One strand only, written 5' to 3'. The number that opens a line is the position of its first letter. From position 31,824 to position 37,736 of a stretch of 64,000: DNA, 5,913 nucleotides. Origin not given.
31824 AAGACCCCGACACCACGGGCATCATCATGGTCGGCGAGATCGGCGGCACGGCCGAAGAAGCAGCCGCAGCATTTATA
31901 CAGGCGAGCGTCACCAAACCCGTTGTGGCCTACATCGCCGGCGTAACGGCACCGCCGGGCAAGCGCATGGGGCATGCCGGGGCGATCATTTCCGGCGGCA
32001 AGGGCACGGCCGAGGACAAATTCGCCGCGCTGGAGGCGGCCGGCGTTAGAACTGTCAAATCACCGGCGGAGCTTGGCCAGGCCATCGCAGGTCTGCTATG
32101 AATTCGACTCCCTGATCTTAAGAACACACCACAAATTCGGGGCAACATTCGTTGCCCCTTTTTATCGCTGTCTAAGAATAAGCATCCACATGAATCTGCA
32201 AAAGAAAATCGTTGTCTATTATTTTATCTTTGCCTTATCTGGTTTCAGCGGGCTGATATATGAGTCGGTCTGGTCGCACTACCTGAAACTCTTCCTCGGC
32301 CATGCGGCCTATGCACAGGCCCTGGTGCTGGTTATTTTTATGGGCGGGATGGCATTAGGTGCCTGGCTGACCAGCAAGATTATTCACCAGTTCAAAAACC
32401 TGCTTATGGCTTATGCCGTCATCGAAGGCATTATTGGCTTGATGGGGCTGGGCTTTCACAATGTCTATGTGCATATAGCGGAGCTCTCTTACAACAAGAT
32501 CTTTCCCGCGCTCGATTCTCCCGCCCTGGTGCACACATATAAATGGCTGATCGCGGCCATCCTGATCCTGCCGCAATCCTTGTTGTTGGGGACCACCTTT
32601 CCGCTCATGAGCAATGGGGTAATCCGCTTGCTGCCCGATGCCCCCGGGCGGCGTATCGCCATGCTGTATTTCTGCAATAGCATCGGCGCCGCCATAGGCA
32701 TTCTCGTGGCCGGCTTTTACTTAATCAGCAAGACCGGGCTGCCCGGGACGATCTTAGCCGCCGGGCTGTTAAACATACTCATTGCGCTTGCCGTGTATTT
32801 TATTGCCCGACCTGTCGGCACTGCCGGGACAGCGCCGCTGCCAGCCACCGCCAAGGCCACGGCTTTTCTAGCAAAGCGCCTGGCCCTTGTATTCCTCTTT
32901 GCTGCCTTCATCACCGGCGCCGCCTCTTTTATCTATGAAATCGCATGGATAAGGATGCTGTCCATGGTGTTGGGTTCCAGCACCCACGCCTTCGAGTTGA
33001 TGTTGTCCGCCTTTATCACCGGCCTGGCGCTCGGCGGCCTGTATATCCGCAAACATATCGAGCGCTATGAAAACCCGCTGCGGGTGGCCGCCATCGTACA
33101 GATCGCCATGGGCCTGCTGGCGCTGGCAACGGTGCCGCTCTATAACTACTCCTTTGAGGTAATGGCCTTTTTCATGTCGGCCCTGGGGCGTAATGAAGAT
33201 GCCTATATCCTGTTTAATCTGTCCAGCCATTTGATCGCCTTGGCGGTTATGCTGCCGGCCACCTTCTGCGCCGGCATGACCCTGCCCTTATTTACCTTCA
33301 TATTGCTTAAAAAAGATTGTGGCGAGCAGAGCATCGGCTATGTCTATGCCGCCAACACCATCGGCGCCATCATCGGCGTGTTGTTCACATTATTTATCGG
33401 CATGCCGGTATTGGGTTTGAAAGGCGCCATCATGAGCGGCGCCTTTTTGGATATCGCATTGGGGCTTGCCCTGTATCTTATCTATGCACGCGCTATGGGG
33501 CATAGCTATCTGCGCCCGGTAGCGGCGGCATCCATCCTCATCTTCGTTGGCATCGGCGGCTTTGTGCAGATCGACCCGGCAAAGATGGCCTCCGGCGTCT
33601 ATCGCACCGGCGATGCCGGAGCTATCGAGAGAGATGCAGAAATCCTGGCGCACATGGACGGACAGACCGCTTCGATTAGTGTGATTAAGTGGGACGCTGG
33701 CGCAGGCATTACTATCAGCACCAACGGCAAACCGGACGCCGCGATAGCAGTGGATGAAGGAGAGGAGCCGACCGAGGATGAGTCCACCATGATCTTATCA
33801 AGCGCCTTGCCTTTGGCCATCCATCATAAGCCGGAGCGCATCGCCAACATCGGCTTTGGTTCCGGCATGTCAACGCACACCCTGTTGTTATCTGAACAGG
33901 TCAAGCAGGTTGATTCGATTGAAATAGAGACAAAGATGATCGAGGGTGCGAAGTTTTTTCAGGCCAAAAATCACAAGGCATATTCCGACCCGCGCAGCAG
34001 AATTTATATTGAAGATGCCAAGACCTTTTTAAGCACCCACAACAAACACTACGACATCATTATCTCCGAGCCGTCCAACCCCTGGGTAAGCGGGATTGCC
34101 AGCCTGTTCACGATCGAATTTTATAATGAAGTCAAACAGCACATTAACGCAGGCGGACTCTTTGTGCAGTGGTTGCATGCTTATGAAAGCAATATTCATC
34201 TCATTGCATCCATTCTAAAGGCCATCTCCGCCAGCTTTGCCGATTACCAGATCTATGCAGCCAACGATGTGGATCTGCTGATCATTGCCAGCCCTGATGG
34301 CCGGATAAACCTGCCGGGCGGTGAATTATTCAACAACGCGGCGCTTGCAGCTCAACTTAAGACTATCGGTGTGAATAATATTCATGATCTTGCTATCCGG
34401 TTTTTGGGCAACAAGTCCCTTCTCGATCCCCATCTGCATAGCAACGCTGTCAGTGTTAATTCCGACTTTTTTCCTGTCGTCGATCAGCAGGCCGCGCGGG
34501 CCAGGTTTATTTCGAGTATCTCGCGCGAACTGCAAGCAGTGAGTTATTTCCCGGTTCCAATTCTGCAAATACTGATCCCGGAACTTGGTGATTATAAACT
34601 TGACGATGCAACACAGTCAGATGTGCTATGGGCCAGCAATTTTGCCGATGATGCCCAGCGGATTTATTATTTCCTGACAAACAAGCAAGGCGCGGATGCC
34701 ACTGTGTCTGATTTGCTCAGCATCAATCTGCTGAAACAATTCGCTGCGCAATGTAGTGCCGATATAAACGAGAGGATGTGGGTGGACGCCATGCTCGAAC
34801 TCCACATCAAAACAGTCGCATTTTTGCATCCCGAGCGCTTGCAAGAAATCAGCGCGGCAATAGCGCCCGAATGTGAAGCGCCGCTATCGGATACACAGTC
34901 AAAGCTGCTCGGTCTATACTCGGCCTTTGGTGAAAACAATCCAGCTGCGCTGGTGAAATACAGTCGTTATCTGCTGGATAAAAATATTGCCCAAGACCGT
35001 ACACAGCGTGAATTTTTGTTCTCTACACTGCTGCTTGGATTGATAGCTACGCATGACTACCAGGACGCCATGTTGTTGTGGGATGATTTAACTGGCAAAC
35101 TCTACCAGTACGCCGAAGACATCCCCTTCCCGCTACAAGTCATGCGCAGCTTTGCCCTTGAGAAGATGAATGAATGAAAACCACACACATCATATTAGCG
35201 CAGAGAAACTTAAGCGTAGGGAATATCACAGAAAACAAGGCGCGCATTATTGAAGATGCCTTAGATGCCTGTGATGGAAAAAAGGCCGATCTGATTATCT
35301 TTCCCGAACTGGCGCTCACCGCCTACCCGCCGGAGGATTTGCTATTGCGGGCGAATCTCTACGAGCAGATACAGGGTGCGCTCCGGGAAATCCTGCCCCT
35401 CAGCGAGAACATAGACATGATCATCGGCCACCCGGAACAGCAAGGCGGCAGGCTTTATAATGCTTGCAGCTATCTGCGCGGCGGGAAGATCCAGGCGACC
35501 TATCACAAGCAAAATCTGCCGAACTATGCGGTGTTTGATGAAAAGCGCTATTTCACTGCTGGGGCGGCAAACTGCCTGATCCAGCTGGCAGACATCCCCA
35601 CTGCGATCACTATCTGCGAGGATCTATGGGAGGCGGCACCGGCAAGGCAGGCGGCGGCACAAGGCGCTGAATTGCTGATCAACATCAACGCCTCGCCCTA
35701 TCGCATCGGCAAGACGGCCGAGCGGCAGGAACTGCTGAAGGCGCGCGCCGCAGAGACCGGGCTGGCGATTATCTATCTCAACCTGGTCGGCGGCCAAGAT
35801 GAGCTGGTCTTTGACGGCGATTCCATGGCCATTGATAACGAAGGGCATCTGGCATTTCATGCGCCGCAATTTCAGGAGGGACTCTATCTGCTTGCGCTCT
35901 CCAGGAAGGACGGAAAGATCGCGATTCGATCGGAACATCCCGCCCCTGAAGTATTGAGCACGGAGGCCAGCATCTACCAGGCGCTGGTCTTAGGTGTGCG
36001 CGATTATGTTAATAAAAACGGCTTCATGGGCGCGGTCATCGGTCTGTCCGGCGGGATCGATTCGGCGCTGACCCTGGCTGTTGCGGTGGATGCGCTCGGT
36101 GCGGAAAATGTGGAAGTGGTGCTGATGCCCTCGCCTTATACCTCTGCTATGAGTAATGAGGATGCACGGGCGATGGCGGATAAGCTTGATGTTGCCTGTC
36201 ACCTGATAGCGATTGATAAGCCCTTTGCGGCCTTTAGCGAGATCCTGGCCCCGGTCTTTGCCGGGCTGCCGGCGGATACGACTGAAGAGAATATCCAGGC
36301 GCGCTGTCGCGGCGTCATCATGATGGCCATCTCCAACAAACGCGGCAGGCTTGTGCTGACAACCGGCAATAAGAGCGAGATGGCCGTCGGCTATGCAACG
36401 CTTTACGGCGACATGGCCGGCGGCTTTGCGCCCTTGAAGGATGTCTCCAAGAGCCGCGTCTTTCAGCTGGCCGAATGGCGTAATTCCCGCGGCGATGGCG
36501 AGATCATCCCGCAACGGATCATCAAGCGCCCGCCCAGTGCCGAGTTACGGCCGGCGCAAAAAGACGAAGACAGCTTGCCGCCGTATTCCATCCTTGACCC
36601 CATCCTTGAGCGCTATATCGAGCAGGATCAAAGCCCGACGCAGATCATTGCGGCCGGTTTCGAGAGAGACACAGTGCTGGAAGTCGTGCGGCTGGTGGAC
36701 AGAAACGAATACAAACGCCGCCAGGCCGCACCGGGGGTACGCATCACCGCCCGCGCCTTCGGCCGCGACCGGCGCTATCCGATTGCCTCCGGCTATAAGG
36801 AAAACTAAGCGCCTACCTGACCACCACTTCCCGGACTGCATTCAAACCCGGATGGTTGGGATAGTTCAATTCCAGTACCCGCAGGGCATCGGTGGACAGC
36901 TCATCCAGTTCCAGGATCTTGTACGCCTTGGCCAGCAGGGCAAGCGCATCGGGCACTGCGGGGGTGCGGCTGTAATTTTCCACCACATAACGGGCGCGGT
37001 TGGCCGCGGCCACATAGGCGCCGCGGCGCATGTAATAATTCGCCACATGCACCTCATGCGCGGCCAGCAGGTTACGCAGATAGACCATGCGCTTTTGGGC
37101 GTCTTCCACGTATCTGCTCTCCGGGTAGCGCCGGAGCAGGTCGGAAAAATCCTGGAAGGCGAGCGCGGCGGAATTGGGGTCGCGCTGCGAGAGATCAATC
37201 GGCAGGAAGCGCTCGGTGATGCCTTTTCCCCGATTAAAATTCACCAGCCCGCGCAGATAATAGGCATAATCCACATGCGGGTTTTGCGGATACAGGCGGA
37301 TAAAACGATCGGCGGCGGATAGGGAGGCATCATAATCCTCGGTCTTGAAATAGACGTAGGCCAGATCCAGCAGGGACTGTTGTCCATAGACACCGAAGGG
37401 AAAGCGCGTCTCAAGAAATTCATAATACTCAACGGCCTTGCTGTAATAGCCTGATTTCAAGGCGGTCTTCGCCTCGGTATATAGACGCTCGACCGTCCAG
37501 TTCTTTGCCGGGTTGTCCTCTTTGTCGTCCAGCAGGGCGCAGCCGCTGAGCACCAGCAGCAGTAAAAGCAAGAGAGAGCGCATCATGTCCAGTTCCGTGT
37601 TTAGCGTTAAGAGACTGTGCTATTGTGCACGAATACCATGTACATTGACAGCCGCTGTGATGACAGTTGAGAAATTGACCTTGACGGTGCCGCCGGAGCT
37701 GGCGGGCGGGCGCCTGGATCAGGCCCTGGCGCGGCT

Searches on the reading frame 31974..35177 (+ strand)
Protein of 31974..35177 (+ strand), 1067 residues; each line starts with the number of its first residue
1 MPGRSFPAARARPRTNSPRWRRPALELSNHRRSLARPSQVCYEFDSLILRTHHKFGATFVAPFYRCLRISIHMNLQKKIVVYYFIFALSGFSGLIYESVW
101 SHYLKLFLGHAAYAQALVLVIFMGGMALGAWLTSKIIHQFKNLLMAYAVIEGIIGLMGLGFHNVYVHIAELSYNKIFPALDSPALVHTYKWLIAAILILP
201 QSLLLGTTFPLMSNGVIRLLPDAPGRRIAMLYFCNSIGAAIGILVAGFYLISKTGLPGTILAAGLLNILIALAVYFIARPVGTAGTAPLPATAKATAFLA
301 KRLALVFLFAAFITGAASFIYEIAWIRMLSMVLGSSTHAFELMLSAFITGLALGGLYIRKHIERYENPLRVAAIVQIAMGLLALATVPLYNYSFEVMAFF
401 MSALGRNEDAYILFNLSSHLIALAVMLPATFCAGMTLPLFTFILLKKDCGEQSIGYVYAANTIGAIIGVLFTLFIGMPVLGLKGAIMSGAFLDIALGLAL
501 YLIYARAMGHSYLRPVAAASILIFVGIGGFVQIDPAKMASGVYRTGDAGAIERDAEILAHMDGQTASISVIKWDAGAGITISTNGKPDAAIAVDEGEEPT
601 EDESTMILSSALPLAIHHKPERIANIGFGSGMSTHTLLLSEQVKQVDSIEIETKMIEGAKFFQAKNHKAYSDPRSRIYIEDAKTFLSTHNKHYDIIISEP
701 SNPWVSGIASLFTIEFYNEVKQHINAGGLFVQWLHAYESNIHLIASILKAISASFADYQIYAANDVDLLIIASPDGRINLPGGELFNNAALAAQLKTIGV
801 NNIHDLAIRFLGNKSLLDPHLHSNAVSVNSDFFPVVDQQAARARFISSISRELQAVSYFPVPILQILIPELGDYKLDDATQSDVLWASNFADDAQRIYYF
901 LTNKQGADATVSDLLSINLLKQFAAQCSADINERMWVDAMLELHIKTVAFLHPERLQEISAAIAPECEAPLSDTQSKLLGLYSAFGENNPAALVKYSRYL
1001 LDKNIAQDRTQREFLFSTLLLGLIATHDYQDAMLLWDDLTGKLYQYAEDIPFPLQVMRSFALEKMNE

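Call 39: search_protein_families(library=pfam, proteins=[window:31974-35177:+], max_evalue=0.00001)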
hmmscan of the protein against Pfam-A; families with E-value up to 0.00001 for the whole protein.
window:31974-35177:+ (1067 aa): 2 families
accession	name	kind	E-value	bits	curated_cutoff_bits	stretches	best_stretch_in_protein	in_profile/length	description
PF01564.23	Spermine_synth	-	5.7e-19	68.8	22.9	1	612-762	11-160/186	Spermine/spermidine synthase domain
PF07690.21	MFS_1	-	4.1e-07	29.7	33.4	1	191-403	86-305/347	Major Facilitator Superfamily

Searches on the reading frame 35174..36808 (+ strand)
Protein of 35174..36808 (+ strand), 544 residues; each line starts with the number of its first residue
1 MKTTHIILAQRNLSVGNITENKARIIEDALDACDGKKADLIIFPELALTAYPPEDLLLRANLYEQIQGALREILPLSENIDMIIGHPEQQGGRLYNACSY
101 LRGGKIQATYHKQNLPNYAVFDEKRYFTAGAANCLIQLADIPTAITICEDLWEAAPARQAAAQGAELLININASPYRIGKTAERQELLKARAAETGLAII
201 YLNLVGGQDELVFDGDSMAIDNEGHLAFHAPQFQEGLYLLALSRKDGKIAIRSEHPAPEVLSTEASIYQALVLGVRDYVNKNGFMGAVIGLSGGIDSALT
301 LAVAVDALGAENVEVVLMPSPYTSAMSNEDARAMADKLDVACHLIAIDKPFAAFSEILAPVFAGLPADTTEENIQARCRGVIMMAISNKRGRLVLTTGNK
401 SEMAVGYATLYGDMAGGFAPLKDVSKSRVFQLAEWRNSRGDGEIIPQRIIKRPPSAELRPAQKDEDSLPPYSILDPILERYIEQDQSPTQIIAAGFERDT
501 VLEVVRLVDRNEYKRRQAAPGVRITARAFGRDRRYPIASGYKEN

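Call 39: search_protein_families(library=pfam, proteins=[window:35174-36808:+], max_evalue=0.00001)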
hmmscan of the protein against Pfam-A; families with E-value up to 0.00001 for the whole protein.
window:35174-36808:+ (544 aa): 2 families
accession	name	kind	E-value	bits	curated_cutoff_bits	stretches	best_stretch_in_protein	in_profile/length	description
PF02540.23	NAD_synthase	-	1.6e-74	250.5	21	1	268-518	2-242/242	NAD synthase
PF00795.27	CN_hydrolase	-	1.1e-24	87.7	23.2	1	25-245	17-249/256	Carbon-nitrogen hydrolase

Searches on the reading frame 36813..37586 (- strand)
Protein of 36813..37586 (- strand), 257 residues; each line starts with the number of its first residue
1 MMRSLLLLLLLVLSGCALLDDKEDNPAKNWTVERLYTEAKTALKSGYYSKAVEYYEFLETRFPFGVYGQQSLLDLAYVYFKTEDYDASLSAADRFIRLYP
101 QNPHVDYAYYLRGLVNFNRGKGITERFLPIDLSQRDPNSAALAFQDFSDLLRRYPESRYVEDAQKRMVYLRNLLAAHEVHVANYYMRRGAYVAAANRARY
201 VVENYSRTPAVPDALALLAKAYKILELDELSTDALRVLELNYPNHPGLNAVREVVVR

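Call 39: search_protein_families(library=pfam, proteins=[window:36813-37586:-], max_evalue=0.00001)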
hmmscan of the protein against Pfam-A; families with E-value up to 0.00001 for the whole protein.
window:36813-37586:- (257 aa): 3 families
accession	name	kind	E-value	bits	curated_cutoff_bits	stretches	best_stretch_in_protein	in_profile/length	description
PF13525.12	YfiO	-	9.8e-66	221.8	25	1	32-232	5-198/203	Outer membrane lipoprotein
PF13512.12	TPR_18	-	3.4e-46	157.4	21.9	1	30-167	8-145/145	Tetratricopeptide repeat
PF13432.12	TPR_16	-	3.9e-10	40.4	32.7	1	36-103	1-65/65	Tetratricopeptide repeat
